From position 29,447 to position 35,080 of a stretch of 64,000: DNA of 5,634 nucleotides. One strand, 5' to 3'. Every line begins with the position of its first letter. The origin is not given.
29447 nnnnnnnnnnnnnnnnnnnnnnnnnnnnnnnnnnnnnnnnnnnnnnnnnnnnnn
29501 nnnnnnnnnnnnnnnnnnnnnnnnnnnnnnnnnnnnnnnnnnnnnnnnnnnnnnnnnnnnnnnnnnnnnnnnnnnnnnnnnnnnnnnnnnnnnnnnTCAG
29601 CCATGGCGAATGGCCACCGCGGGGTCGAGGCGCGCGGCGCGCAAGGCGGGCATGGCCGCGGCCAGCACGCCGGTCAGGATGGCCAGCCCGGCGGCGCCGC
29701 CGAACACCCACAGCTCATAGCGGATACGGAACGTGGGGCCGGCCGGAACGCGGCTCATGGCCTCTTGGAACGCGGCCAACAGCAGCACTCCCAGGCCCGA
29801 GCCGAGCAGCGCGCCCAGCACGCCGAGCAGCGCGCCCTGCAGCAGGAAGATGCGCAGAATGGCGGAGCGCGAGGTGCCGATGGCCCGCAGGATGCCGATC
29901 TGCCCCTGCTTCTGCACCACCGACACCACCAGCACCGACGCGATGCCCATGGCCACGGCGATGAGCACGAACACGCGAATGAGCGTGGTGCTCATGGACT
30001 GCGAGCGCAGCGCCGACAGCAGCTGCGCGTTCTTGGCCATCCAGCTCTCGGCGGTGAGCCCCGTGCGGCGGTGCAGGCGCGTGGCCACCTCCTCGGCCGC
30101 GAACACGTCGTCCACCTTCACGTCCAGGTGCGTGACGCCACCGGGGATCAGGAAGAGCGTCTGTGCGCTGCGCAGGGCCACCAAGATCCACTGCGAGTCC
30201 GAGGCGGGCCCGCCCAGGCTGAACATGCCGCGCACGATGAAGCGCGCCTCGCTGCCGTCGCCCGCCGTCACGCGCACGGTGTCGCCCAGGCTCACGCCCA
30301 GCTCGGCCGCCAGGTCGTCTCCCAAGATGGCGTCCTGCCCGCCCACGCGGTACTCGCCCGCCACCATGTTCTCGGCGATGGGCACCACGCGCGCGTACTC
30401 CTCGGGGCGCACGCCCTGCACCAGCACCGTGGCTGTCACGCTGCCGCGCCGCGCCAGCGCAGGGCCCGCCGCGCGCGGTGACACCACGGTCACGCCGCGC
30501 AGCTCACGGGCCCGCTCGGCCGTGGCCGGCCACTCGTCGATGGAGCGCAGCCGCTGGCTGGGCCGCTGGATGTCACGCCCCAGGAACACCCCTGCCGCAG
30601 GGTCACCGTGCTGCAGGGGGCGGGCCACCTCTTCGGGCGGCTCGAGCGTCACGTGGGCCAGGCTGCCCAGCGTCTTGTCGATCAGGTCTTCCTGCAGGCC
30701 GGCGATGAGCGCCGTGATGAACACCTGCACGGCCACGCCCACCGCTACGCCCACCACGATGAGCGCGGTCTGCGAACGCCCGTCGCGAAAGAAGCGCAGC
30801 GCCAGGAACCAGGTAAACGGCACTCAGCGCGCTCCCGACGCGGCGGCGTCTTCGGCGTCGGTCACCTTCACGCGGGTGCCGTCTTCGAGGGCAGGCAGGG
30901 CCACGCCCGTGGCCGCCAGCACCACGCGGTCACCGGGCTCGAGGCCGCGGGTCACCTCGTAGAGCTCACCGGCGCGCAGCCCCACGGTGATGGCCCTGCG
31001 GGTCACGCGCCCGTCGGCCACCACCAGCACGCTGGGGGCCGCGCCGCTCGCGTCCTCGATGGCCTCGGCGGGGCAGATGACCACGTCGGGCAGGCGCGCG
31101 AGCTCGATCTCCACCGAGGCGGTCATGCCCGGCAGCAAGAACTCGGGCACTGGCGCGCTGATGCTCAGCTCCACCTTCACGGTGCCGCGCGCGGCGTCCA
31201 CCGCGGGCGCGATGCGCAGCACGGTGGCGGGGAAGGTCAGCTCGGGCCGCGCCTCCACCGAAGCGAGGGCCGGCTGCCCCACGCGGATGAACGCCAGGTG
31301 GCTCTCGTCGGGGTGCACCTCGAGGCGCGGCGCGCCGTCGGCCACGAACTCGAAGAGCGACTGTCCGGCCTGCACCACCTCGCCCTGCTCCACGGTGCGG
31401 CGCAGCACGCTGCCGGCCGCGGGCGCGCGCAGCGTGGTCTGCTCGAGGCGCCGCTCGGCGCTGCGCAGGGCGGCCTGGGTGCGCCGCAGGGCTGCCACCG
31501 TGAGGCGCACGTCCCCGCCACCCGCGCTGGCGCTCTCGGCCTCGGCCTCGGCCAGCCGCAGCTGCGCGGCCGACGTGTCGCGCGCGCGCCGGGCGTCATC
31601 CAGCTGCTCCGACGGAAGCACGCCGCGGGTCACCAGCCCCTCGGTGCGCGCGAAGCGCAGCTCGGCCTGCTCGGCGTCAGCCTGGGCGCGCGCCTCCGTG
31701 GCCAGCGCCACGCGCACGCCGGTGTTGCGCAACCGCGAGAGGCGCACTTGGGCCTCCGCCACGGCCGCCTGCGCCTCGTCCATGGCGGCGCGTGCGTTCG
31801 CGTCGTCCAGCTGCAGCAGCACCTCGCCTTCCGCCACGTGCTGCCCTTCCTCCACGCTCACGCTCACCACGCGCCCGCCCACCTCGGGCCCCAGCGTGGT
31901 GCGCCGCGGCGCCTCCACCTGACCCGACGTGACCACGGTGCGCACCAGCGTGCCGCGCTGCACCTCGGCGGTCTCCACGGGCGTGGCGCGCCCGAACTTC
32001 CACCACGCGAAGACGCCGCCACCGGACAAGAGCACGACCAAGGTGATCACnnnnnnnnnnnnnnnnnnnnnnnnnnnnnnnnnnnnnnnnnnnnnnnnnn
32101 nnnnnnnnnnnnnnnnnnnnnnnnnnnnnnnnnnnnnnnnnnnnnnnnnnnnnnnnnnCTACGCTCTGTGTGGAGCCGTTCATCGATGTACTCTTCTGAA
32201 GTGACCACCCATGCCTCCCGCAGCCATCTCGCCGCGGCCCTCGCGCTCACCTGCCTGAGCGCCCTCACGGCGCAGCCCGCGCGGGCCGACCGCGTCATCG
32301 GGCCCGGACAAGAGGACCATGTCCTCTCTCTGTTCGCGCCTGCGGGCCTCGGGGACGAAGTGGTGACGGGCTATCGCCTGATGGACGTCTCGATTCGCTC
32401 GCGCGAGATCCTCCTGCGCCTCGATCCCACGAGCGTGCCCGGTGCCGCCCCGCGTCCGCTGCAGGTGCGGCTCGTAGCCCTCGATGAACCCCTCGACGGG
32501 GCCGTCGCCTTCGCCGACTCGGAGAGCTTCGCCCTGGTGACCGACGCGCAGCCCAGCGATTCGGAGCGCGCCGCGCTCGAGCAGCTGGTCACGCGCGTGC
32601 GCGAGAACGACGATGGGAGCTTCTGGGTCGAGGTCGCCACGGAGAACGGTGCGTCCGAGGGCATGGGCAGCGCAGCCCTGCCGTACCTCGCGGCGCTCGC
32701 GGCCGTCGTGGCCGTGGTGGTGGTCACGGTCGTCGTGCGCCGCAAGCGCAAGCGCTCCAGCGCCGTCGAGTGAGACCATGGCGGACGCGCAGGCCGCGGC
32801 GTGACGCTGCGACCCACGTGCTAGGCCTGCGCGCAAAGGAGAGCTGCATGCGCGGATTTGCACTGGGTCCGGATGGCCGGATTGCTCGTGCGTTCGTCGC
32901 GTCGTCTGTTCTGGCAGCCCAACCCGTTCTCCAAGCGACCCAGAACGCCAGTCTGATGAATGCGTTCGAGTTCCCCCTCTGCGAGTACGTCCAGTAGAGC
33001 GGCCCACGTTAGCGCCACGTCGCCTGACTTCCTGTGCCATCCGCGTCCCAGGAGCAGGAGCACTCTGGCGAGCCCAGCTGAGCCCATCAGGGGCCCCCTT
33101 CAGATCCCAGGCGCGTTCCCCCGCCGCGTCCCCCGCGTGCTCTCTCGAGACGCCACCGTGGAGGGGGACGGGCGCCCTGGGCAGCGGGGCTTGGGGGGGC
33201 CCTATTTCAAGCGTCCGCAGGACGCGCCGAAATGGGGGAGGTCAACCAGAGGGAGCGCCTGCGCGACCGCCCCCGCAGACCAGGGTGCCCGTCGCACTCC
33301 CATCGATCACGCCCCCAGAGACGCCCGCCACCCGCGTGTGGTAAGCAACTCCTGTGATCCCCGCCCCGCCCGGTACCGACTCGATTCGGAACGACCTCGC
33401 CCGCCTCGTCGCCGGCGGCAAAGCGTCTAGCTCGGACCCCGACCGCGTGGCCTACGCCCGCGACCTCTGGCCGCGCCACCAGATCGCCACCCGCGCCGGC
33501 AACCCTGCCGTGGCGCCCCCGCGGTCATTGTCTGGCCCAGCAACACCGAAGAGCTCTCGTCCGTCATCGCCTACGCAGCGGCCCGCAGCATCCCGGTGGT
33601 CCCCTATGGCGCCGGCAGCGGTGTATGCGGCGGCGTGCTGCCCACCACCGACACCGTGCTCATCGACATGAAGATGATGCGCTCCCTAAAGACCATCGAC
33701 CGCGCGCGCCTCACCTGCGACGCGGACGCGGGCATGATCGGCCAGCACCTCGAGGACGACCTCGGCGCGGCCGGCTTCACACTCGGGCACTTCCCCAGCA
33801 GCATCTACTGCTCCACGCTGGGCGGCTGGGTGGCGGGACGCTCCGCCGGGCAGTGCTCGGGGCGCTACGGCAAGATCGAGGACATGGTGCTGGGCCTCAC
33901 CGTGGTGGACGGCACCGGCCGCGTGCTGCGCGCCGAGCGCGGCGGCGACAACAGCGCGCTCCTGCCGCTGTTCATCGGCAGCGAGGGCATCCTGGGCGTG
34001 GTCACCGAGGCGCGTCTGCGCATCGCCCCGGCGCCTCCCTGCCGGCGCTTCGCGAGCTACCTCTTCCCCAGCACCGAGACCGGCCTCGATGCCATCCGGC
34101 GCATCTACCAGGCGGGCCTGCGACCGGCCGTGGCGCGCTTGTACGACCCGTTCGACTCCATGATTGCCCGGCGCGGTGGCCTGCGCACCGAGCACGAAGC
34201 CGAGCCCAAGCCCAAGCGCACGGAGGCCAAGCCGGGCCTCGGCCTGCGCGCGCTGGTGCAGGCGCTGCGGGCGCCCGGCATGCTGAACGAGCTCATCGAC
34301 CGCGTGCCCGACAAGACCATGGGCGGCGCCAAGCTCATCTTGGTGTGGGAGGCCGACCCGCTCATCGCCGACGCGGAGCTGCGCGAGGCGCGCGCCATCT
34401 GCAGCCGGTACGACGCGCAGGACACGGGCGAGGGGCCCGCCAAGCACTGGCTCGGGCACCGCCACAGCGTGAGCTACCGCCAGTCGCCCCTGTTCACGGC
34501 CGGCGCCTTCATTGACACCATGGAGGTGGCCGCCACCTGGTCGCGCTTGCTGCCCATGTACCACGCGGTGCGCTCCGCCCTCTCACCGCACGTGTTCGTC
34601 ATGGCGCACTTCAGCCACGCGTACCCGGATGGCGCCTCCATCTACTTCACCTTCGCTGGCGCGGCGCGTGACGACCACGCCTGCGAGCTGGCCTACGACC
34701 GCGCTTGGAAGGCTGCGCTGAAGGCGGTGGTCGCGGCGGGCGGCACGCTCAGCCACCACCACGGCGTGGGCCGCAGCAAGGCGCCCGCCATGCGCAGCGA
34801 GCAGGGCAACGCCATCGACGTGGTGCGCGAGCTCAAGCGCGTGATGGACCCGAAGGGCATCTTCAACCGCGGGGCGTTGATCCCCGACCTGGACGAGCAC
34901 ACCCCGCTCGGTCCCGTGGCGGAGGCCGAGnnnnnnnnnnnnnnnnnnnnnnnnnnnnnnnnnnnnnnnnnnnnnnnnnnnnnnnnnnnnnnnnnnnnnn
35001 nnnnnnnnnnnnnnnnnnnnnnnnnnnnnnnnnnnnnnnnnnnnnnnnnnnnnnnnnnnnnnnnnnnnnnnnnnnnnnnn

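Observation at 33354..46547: Six-ORF, ~13-kb tightly coupled operon linking AGPS-like FAD oxidases to two giant metzincin lipoproteins and two membrane proteins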

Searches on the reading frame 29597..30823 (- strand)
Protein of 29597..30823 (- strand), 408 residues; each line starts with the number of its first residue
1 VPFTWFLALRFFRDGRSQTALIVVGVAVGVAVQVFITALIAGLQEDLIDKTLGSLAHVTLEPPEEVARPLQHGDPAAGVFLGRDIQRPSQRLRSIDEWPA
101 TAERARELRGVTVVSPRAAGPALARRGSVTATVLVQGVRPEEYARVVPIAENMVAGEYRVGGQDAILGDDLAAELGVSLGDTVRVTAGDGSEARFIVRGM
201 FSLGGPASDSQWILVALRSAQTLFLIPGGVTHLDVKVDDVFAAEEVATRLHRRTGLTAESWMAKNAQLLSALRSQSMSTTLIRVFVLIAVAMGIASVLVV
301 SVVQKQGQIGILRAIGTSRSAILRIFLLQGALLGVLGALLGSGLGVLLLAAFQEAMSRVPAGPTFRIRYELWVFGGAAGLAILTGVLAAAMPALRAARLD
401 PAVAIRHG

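Call 32: search_protein_families(library=pfam, proteins=[window:29597-30823:-], max_evalue=0.01)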
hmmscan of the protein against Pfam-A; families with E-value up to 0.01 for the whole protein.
window:29597-30823:- (408 aa): 3 families
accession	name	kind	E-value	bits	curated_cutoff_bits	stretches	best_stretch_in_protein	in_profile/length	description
PF12704.14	MacB_PCD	-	1.2e-16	62.1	27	1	19-251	1-205/207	MacB-like periplasmic core domain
PF02687.27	FtsX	-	1.7e-16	60.8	25.5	1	284-401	5-120/120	FtsX-like permease C-terminal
PF03739.19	LptF_LptG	-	0.0026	17.3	27.9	1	284-376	56-149/353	Lipopolysaccharide export system permease LptF/LptG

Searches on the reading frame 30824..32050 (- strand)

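Call 32: search_protein_families(library=pfam, proteins=[window:30824-32050:-], max_evalue=0.01)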
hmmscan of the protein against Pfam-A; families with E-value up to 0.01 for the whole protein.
window:30824-32050:- (408 aa): 4 families
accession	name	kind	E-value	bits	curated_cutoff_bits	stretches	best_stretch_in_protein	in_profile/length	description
PF13437.12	HlyD_3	-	9.3e-22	78.2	22.2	2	206-308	1-106/106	HlyD family secretion protein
PF16576.10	HlyD_D23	-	6.3e-19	68.5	30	1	36-311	3-214/214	Barrel-sandwich domain of CusB or HlyD membrane-fusion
PF13533.13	Biotin_lipoyl_2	-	5.6e-12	45.6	29.8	1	55-82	5-32/32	Biotin-lipoyl like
PF00364.28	Biotin_lipoyl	-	1.9e-06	28.1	22.1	0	206-237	2-38/73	Biotin-requiring enzyme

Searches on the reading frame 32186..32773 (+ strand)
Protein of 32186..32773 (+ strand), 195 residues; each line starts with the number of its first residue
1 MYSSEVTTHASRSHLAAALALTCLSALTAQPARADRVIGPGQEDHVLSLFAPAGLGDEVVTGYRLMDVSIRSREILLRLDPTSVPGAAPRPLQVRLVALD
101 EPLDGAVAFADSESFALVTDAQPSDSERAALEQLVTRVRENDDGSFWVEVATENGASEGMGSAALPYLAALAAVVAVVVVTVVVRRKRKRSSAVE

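Call 32: search_protein_families(library=pfam, proteins=[window:32186-32773:+], max_evalue=0.01)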
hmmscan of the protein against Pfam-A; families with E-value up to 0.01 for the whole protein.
window:32186-32773:+ (195 aa): 2 families
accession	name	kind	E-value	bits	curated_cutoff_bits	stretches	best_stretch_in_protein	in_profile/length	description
PF07213.16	DAP10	-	0.0019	18.5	22.9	1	152-191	20-62/79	DAP10 membrane protein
PF17272.7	DUF5337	-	0.002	18.4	27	1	163-192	44-73/74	Family of unknown function (DUF5337)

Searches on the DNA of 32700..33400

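Call 75: search_rna_families(source=window, start=32700, end=33400, threshold=evalue, max_evalue=1)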
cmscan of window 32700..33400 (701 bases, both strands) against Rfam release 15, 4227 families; matches with E-value up to 1: 0.
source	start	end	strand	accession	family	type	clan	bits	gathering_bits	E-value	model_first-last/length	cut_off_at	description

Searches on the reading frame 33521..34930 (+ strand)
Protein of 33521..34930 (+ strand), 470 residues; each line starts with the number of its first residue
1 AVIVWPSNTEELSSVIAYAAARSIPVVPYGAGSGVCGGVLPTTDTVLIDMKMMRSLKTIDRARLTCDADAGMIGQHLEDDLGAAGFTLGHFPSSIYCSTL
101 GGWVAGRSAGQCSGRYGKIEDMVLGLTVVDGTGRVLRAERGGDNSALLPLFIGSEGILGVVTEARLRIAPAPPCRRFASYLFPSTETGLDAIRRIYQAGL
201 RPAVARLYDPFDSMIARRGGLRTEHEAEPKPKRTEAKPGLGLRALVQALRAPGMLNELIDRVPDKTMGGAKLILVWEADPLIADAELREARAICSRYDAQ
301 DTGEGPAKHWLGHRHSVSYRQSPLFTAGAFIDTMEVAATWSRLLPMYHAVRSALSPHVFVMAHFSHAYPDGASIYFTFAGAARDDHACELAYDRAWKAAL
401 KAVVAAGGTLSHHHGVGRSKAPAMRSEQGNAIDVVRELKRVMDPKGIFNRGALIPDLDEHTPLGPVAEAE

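Call 6: search_protein_families(library=pfam, proteins=[window:33521-34930:+], max_evalue=0.01)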
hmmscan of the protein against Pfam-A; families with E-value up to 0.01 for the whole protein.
window:33521-34930:+ (470 aa): 2 families
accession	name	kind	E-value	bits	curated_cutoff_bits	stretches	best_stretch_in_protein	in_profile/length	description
PF01565.28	FAD_binding_4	-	9e-37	126.3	26.4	1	2-138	3-138/139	FAD binding domain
PF02913.24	FAD-oxidase_C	-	1.5e-35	123.6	21.2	1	172-451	2-246/248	FAD linked oxidases, C-terminal domain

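Call 7: search_protein_families(library=ncbifam, proteins=[window:33521-34930:+], max_evalue=0.01)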
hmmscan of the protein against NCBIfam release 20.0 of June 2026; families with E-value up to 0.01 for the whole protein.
window:33521-34930:+ (470 aa): 10 families
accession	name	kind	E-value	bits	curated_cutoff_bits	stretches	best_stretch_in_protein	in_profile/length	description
TIGR00387.1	glcD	equivalog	1.7e-49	168.8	567.9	2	3-210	1-212/413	glycolate oxidase subunit GlcD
NF008408.0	PRK11230.1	equivalog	3e-28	98.6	897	2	2-209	58-268/499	glycolate oxidase subunit GlcD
NF008439.0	PRK11282.1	equivalog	1.7e-17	63.3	284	2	9-184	8-186/358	glycolate oxidase subunit GlcE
NF049975.1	2HglutDHaseYdiJ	equivalog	3.3e-15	54.9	1350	1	3-140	55-194/1018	D-2-hydroxyglutarate dehydrogenase YdiJ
TIGR01679.1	bact_FAD_ox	subfamily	1.6e-10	40.5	292.25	1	2-250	14-250/419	FAD-linked oxidoreductase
TIGR01677.1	pln_FAD_oxido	subfamily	4.9e-09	35.2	383.1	1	2-180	36-221/560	FAD-dependent oxidoreductase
NF041227.1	BagG_FevA2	exception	5.7e-09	35.1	850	1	7-188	53-225/455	bagremycin/ferroverdin biosynthesis FAD-dependent oxygenase BagG/FevA2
TIGR01678.1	FAD_lactone_ox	subfamily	1.2e-07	31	396.8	1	4-171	19-181/438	sugar 1,4-lactone oxidase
NF053785.1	DcplphribOxDprE1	equivalog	4.5e-06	26.1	500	1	43-170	56-182/449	decaprenylphosphoryl-beta-D-ribose oxidase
TIGR01676.1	GLDHase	equivalog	1.5e-05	24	458.25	1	4-167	66-224/541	L-galactonolactone dehydrogenase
